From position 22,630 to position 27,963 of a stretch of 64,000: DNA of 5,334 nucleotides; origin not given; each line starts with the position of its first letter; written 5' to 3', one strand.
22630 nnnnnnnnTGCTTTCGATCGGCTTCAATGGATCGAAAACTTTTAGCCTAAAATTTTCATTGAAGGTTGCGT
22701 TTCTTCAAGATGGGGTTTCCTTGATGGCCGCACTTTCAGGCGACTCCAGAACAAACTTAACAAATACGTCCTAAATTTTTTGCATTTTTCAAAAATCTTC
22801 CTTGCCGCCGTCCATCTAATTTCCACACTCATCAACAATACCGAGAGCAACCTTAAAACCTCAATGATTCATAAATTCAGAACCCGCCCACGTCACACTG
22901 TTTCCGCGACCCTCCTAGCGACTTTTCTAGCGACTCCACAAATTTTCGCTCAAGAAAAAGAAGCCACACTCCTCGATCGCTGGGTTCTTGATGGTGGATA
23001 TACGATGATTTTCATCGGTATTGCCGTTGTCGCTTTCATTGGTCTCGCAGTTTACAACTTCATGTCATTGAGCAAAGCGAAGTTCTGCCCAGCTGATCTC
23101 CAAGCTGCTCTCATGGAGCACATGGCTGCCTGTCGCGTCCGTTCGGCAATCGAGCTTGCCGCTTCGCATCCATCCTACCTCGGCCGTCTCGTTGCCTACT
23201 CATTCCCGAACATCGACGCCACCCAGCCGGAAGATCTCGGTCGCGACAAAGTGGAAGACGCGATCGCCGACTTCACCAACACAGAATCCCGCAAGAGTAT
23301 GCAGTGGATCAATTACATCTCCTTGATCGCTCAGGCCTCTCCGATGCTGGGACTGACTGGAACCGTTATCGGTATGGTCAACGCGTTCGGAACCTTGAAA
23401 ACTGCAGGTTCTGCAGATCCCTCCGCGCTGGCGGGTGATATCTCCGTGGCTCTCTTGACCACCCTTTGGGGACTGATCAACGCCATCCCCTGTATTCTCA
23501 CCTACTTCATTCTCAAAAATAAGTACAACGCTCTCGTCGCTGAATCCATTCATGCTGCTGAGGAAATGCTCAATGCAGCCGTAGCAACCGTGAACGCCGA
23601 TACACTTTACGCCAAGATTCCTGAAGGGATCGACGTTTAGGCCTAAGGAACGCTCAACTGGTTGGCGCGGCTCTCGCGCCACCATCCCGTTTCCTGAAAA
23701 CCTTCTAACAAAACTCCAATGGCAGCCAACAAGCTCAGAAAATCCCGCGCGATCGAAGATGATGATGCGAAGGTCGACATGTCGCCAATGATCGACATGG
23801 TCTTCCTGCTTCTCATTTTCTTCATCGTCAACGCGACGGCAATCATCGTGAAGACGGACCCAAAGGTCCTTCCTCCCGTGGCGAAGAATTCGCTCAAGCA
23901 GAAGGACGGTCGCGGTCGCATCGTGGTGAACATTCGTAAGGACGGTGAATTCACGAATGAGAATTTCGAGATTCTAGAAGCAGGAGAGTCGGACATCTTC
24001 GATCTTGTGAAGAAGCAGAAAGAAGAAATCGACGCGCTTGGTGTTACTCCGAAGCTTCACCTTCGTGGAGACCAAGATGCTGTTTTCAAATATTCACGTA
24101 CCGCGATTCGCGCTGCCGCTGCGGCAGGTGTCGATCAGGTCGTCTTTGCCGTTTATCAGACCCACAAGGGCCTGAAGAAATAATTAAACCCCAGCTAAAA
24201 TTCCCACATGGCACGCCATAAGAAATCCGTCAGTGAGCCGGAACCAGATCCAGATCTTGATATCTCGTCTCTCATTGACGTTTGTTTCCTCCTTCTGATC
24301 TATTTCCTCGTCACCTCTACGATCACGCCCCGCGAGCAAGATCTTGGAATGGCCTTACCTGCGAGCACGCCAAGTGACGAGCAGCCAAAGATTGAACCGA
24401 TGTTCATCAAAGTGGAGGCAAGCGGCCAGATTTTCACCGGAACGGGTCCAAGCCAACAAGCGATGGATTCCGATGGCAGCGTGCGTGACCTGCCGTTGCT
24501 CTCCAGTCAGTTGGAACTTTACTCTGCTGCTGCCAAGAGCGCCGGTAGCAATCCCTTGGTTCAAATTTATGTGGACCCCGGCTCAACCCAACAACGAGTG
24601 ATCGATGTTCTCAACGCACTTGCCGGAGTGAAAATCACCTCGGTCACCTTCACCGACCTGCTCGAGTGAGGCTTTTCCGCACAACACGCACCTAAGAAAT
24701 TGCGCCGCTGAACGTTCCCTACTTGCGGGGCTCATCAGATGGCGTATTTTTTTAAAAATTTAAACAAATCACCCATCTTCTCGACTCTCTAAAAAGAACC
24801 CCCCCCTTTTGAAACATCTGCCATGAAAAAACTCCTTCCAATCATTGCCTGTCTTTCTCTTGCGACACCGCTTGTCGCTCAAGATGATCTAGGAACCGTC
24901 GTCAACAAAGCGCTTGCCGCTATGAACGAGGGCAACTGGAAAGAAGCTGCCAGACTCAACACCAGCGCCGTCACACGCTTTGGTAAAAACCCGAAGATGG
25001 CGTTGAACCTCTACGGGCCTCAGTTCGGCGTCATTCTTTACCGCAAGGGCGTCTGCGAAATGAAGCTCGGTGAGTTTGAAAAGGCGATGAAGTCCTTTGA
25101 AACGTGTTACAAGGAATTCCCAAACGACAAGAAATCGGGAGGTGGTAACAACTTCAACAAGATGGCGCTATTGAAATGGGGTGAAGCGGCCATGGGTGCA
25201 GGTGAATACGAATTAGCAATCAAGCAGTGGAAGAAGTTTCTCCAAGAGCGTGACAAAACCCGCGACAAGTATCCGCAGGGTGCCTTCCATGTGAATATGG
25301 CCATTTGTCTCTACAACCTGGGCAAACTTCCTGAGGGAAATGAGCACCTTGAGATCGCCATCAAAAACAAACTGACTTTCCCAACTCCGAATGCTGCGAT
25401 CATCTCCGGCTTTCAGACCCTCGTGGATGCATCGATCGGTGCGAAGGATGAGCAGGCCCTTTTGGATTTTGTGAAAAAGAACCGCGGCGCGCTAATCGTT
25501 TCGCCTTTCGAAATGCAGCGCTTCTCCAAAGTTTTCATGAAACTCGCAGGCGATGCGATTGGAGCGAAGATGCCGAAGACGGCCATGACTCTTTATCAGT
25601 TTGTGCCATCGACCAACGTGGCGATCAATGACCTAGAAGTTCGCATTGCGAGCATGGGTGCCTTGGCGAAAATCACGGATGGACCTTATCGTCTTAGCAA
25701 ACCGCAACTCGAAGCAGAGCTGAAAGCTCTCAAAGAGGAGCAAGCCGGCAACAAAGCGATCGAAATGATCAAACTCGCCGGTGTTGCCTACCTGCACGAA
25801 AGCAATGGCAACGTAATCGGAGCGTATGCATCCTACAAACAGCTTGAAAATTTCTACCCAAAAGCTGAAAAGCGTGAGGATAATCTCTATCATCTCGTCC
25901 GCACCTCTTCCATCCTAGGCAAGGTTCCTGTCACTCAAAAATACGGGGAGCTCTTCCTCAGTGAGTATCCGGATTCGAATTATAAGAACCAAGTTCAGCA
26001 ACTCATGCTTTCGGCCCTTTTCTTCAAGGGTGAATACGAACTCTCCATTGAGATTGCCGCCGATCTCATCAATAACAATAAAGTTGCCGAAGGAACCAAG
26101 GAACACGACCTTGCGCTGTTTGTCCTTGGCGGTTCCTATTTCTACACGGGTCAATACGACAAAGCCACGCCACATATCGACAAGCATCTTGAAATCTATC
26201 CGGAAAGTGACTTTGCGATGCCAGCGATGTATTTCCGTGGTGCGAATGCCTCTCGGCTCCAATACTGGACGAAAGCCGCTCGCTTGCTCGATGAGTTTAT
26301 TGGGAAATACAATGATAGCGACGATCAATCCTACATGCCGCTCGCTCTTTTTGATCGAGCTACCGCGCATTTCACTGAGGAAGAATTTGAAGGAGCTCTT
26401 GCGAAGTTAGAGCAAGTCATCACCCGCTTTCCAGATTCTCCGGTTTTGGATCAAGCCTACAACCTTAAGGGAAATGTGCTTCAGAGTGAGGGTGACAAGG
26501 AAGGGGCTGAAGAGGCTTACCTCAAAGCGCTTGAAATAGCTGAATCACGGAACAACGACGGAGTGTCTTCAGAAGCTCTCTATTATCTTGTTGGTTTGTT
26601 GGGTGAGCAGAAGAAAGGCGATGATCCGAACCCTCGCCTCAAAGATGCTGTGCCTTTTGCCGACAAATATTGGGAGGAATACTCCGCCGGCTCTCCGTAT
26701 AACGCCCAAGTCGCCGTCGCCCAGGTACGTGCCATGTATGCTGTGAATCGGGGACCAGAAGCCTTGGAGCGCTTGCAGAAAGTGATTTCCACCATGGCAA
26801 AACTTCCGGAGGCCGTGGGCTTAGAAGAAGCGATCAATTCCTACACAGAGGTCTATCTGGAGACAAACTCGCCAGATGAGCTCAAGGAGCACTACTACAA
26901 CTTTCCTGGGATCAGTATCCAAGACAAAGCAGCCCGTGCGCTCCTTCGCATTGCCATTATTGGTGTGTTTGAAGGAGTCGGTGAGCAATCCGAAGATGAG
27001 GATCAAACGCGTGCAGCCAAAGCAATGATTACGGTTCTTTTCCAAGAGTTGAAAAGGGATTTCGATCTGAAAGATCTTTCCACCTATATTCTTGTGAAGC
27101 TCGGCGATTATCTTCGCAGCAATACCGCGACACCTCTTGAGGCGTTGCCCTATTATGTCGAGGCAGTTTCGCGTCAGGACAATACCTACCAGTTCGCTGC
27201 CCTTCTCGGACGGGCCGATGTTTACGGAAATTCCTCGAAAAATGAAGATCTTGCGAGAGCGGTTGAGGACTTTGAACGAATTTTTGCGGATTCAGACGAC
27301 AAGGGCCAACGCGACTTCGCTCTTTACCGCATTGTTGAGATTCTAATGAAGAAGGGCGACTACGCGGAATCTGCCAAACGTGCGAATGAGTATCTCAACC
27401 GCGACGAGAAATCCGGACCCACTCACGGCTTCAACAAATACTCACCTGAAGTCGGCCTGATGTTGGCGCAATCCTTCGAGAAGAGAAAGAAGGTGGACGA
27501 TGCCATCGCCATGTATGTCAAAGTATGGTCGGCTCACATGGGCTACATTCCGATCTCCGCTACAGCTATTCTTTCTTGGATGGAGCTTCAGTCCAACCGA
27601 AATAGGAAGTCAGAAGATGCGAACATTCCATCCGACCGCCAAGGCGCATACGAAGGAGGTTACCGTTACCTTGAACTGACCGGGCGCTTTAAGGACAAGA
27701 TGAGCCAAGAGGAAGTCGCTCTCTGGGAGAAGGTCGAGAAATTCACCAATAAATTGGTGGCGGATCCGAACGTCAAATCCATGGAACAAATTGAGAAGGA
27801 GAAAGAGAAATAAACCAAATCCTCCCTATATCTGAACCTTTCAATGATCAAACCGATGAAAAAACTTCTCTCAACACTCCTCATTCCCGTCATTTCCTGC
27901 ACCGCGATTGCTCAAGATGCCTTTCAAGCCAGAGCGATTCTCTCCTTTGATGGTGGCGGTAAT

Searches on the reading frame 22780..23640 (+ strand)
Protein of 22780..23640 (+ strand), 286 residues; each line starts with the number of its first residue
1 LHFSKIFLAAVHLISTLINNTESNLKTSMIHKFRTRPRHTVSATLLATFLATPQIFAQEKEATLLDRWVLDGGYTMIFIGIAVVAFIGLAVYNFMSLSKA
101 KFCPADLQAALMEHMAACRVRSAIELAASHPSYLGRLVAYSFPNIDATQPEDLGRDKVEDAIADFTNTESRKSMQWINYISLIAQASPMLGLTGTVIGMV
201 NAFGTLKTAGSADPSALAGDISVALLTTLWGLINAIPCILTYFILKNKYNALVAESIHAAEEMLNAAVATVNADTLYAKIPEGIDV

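Call 42: search_protein_families(library=pfam, proteins=[window:22780-23640:+], max_evalue=0.00001)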
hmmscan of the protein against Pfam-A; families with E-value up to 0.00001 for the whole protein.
window:22780-23640:+ (286 aa): 1 family
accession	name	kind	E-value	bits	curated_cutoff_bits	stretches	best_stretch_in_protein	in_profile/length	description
PF01618.21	MotA_ExbB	-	1.5e-24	86.6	22.9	1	154-254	23-123/127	MotA/TolQ/ExbB proton channel family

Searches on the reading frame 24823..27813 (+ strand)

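Call 42: search_protein_families(library=pfam, proteins=[window:24823-27813:+], max_evalue=0.00001)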
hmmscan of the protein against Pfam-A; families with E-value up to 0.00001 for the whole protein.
window:24823-27813:+ (996 aa): 12 families
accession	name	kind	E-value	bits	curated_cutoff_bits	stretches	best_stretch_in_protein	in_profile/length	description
PF07719.23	TPR_2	-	9.2e-25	85.1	27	0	71-102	3-34/34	Tetratricopeptide repeat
PF00515.34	TPR_1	-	1.6e-23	81.9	27.8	0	545-574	3-32/34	Tetratricopeptide repeat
PF13174.12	TPR_6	-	3.8e-19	68.4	26.3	0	72-101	3-32/33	Tetratricopeptide repeat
PF13432.12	TPR_16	-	1.6e-18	67.3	32.7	0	510-574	1-62/65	Tetratricopeptide repeat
PF13428.12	TPR_14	-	3.3e-16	58.6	23.5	0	508-545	3-40/44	Tetratricopeptide repeat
PF13424.12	TPR_12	-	7.6e-15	55.3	30.1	0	508-575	5-77/77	Tetratricopeptide repeat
PF14559.12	TPR_19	-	6.4e-13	49.3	25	0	518-571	3-53/68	Tetratricopeptide repeat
PF13181.12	TPR_8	-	1.9e-11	43.6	25.7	0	544-574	2-32/34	Tetratricopeptide repeat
PF13525.12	YfiO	-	4.5e-09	36.8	25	0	468-556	7-92/203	Outer membrane lipoprotein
PF25062.1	ARM_TT21_N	-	2.1e-08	34.6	40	0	425-538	96-200/222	Tetratricopeptide repeat protein 21 N-terminal ARM repeat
PF09976.15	TPR_21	-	7.9e-07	29.4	25.5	0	498-577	105-180/193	Tetratricopeptide repeat-like domain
PF13176.12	TPR_7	-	2.4e-06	27.6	27.9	0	546-577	2-33/36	Tetratricopeptide repeat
